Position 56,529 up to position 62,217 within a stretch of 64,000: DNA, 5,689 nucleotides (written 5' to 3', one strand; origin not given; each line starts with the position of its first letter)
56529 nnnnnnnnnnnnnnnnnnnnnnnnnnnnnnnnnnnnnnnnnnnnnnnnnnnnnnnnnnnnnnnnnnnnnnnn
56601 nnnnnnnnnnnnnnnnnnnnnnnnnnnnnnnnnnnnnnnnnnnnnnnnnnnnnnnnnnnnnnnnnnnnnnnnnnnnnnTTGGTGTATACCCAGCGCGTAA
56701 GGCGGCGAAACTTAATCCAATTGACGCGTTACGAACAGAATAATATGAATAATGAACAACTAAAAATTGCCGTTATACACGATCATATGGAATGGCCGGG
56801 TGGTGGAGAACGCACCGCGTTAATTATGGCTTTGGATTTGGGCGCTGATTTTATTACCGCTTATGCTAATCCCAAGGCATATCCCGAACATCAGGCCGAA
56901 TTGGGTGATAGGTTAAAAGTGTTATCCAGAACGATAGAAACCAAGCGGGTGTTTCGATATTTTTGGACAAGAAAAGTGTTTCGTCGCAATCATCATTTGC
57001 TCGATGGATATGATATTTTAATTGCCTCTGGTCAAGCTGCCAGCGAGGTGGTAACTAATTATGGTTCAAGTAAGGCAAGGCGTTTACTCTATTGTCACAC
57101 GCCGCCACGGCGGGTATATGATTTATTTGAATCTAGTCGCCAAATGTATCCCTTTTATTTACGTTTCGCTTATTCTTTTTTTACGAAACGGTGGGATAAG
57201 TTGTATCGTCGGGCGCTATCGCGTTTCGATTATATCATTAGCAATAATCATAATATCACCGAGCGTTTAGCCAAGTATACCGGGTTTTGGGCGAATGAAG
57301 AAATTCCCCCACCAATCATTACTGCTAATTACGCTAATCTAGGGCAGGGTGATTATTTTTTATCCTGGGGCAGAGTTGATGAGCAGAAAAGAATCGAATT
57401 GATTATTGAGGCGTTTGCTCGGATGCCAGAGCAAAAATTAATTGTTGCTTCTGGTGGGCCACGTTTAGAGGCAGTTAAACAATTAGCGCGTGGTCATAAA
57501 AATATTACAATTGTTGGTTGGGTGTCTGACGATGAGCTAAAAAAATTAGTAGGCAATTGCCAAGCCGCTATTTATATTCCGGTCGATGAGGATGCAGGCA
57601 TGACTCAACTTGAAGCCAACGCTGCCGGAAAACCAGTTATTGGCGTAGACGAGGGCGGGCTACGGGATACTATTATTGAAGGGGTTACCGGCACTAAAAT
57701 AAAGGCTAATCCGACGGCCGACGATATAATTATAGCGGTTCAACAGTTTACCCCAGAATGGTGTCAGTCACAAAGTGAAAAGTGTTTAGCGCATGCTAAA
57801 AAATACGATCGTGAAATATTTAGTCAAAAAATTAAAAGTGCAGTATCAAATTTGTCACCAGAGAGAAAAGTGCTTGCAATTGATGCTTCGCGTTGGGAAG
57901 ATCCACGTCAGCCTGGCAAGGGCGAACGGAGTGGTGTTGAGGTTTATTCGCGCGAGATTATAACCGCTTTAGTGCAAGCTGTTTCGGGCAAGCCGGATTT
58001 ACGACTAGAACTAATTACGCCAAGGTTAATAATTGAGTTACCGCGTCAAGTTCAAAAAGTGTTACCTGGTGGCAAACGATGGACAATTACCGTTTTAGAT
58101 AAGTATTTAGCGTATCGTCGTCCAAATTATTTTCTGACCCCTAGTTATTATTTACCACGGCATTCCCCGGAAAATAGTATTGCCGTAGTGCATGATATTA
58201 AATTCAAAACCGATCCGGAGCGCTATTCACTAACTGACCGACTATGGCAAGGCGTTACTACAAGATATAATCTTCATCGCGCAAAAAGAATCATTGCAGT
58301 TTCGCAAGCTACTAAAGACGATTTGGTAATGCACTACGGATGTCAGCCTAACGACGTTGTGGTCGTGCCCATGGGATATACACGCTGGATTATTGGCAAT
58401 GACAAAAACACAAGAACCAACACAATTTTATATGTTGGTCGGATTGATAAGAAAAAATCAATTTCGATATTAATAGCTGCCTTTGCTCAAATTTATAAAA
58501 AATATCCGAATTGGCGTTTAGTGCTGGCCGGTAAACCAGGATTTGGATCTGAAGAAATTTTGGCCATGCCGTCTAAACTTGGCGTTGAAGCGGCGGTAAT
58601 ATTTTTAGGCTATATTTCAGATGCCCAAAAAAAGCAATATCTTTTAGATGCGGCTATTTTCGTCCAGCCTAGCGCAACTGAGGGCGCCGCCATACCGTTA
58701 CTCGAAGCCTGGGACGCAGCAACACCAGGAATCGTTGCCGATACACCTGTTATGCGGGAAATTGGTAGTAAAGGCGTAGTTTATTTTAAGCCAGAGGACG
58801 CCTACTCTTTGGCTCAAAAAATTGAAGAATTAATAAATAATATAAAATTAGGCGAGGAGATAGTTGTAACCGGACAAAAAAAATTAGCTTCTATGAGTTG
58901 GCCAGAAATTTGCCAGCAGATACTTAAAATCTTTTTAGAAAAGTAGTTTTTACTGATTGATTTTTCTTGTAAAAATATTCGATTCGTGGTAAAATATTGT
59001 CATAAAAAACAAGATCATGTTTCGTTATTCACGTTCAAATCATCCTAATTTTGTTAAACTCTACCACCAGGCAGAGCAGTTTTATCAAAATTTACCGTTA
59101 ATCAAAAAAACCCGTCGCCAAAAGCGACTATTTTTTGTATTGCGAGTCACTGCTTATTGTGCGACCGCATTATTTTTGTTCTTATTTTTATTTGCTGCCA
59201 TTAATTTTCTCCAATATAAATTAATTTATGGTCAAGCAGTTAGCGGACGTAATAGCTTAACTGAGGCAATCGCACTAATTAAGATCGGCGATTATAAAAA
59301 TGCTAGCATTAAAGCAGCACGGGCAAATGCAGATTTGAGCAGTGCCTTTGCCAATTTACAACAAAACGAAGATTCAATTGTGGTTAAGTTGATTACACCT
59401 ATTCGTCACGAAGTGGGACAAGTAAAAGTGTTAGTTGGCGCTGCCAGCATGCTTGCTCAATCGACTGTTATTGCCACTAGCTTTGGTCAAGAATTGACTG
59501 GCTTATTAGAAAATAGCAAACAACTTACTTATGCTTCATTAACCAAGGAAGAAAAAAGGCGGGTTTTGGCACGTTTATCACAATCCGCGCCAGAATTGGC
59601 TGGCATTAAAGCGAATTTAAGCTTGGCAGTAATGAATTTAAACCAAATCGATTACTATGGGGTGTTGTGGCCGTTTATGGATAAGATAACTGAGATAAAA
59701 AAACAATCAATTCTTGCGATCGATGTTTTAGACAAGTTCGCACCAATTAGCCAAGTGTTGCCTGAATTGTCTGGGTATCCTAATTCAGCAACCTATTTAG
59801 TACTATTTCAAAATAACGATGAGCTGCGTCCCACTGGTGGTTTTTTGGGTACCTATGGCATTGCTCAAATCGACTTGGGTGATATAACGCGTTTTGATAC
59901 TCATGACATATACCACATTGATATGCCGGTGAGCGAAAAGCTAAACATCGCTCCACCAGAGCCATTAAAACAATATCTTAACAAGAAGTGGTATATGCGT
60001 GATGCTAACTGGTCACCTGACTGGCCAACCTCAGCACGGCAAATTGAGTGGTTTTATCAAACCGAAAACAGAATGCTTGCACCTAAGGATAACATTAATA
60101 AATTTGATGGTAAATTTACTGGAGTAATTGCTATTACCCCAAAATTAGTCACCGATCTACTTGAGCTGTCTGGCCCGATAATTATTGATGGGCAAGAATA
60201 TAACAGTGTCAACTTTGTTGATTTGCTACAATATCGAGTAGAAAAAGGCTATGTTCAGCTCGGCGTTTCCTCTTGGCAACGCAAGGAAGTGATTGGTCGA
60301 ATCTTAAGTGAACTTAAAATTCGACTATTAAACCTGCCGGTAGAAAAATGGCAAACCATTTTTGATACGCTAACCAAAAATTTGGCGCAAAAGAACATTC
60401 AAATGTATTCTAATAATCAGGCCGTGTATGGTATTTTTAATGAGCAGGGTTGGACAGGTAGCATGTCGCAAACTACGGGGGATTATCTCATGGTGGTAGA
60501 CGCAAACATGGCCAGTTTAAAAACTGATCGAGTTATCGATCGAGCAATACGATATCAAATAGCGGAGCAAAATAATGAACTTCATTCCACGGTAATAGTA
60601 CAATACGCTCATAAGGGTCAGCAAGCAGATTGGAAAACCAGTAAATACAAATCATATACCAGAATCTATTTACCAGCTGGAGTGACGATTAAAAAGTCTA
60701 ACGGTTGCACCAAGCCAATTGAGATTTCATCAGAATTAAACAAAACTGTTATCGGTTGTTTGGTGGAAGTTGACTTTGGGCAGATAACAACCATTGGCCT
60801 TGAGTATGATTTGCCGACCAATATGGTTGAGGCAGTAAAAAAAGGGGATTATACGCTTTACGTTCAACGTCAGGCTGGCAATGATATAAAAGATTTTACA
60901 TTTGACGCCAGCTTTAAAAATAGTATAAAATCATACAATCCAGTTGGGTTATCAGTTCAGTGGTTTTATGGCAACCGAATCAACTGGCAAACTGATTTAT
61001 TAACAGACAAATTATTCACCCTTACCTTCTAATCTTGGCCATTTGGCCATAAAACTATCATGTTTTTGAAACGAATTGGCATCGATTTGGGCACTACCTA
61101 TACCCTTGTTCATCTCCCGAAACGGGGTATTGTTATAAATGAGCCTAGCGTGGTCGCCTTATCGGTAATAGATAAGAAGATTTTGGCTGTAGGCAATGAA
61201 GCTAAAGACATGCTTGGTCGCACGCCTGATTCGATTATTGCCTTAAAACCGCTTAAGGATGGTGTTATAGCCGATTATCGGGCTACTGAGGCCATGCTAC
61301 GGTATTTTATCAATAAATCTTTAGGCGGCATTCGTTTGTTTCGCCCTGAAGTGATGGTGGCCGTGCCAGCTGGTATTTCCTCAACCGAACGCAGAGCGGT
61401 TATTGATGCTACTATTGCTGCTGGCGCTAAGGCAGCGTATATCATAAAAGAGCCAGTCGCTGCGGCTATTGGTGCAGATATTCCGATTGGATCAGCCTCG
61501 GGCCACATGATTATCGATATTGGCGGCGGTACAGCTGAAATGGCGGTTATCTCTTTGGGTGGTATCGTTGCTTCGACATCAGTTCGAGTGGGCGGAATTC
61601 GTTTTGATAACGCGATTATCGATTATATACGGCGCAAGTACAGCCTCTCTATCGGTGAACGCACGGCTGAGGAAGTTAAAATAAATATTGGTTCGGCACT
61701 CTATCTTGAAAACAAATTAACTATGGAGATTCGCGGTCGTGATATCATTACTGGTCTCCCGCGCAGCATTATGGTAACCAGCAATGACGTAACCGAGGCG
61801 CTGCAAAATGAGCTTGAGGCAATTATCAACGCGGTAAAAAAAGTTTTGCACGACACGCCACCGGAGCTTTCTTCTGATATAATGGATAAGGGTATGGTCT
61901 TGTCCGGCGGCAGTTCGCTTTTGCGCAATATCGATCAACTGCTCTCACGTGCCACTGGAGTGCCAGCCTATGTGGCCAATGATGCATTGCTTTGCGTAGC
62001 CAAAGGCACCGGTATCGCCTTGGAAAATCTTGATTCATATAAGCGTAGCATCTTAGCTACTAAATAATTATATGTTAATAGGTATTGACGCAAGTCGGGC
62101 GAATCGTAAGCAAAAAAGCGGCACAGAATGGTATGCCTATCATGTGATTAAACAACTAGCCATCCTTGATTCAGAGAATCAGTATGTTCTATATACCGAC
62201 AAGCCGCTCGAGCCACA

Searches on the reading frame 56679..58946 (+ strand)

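Call 43: search_protein_families(library=pfam, proteins=[window:56679-58946:+], max_evalue=0.001)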
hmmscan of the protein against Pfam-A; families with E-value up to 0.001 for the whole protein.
window:56679-58946:+ (755 aa): 5 families
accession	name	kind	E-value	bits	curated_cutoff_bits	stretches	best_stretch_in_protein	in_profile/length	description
PF00534.26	Glycos_transf_1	-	2.3e-53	180.7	26.4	2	574-729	9-166/172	Glycosyl transferases group 1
PF13692.12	Glyco_trans_1_4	-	3.1e-42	144.6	27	2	581-721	2-142/142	Glycosyl transferases group 1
PF13439.12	Glyco_transf_4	-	1.5e-12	48.4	28.5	2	500-566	99-165/170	Glycosyltransferase Family 4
PF20706.3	GT4-conflict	-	1.3e-08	34.7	26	1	534-688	146-312/385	Family 4 Glycosyltransferase in conflict systems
PF13579.12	Glyco_trans_4_4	-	7.7e-05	23.5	29.7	0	512-566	105-158/158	Glycosyl transferase 4-like domain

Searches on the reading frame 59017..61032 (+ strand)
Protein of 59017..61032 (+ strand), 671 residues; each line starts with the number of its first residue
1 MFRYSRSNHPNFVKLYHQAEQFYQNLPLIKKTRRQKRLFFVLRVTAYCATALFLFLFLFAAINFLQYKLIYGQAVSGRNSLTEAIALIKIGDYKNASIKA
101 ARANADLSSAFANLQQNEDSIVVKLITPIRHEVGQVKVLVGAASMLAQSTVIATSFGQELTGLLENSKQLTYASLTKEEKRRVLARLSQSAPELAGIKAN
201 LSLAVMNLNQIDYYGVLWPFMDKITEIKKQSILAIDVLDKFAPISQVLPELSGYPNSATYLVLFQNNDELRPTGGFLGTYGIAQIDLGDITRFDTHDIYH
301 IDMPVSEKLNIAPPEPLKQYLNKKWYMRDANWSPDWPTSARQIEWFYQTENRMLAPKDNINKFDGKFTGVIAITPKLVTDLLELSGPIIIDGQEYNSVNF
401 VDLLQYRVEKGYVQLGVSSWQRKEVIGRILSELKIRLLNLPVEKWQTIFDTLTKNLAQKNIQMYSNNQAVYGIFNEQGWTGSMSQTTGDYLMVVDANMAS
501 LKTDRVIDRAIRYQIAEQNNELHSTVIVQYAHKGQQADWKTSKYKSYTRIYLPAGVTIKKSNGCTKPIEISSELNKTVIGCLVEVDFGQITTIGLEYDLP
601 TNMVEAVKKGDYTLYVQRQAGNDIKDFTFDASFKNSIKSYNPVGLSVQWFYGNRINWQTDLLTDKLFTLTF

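Call 63: search_protein_families(library=pfam, proteins=[window:59017-61032:+], max_evalue=0.01)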
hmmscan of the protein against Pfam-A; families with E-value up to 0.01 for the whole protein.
window:59017-61032:+ (671 aa): 1 family
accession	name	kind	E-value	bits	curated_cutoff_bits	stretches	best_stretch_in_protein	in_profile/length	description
PF13196.11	DUF4012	-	9.4e-26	91.5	28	1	258-407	4-142/144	Protein of unknown function (DUF4012)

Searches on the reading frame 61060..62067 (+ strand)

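Call 63: search_protein_families(library=pfam, proteins=[window:61060-62067:+], max_evalue=0.01)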
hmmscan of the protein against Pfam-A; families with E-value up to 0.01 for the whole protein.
window:61060-62067:+ (335 aa): 6 families
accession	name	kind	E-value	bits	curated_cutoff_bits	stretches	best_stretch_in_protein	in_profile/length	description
PF06723.19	MreB_Mbl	-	1.4e-132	442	27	1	4-328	2-326/327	MreB/Mbl protein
PF00012.26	HSP70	-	1.3e-14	53.8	20.6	1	97-319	135-370/599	Hsp70 protein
PF14450.12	FtsA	-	1.1e-11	45.6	31.8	1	151-308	2-112/127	Cell division protein FtsA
PF00022.25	Actin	-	3e-06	26.5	27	1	61-193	61-190/410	Actin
PF06277.17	EutA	-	2.2e-05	24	27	1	151-202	147-202/475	Ethanolamine utilisation protein EutA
PF11104.14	PilM_2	-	0.0035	16.8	27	0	279-308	278-307/340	Type IV pilus assembly protein PilM;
